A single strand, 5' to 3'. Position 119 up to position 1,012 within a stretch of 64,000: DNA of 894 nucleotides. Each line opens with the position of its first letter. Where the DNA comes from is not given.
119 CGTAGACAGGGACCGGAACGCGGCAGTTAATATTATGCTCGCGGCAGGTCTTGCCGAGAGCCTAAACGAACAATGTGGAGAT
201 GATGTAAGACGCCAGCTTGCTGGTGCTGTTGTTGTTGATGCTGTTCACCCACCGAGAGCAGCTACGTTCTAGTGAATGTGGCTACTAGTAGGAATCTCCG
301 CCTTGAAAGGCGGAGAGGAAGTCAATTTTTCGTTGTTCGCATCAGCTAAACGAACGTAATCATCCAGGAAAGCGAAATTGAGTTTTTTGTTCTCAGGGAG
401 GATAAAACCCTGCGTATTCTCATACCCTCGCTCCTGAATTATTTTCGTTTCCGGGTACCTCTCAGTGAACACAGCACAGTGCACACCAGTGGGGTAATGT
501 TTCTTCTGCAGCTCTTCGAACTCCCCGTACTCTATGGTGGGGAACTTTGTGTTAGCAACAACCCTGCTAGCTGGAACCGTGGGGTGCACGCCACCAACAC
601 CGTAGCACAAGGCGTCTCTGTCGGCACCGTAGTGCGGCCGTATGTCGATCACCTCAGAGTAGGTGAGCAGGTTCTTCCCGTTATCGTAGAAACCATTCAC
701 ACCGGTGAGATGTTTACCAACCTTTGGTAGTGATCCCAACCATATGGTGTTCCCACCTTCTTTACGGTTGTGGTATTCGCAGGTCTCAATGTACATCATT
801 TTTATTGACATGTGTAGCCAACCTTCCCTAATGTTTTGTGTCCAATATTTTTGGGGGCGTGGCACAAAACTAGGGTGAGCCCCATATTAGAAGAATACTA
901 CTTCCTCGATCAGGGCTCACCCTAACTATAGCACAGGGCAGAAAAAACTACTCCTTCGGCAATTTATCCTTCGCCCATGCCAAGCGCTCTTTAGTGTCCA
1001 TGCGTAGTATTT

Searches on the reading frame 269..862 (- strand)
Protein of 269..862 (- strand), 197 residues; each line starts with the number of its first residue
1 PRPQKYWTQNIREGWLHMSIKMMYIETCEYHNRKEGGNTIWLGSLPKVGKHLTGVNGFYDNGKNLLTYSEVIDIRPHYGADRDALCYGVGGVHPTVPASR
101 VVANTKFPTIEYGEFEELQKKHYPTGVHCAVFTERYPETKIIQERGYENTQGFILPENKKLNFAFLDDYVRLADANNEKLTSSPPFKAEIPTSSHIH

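Call 38: search_protein_families(library=pfam, alignment_id=A1, max_evalue=0.001)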
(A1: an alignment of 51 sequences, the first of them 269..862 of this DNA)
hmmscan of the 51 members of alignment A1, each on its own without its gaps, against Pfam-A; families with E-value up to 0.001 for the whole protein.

A. member 1, window:269-862:- (197 aa): 0 families

B. families by the number of members that match (of 51 scanned): 17 families
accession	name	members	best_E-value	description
PF18013.6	Phage_lysozyme2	1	1.6e-17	Phage tail lysozyme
PF00712.24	DNA_pol3_beta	1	9.1e-16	DNA polymerase III beta subunit, N-terminal domain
PF13476.12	AAA_23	1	4e-14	AAA domain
PF02767.21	DNA_pol3_beta_2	1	9.9e-12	DNA polymerase III beta subunit, central domain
PF00149.33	Metallophos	1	1e-11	Calcineurin-like phosphoesterase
PF02768.20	DNA_pol3_beta_3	1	1.1e-11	DNA polymerase III beta subunit, C-terminal domain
PF07282.18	Cas12f1-like_TNB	1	6.9e-11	Cas12f1-like, TNB domain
PF00929.31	RNase_T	1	1.2e-10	Exonuclease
PF13175.12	AAA_15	1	5.9e-08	AAA ATPase domain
PF21522.3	MreB-like_C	1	1.2e-07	Archaeal actin homologue MreB-like, C-terminal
PF12850.12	Metallophos_2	1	1.6e-06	Calcineurin-like phosphoesterase superfamily domain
PF02463.25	SMC_N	1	5.3e-06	RecF/RecN/SMC N terminal domain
PF13555.12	AAA_29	1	8.6e-06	P-loop containing region of AAA domain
PF24154.1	Tis1_ImmP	1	0.0001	Tis1 immunity protein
PF13514.12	AAA_27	1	0.00018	AAA domain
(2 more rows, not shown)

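Call 39: search_protein_families(library=phrogs, alignment_id=A1, max_evalue=0.00001)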
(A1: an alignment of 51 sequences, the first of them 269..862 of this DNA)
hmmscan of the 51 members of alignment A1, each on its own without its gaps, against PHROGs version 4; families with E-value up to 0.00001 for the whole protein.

A. member 1, window:269-862:- (197 aa): 0 families

B. families by the number of members that match (of 51 scanned): 13 families
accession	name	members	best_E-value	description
phrog_947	-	1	1e-39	DNA polymerase processivity factor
phrog_1649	-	1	1.9e-34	metallo-phosphoesterase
phrog_192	-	1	3e-32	DNA polymerase exonuclease subunit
phrog_506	-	1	1.2e-21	transposase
phrog_1499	-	1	5.4e-15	-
phrog_691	-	1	2.3e-14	partition protein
phrog_77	-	1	9.7e-13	SbcC-like subunit of palindrome specific endonuclease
phrog_2484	-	1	1.5e-12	RecJ-like ssDNA exonuclease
phrog_16465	-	1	1.4e-09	exonuclease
phrog_12300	-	1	9.5e-09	transposase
phrog_3940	-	1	4.3e-08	-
phrog_8323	-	1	9.1e-06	-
phrog_11037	-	1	9.7e-06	-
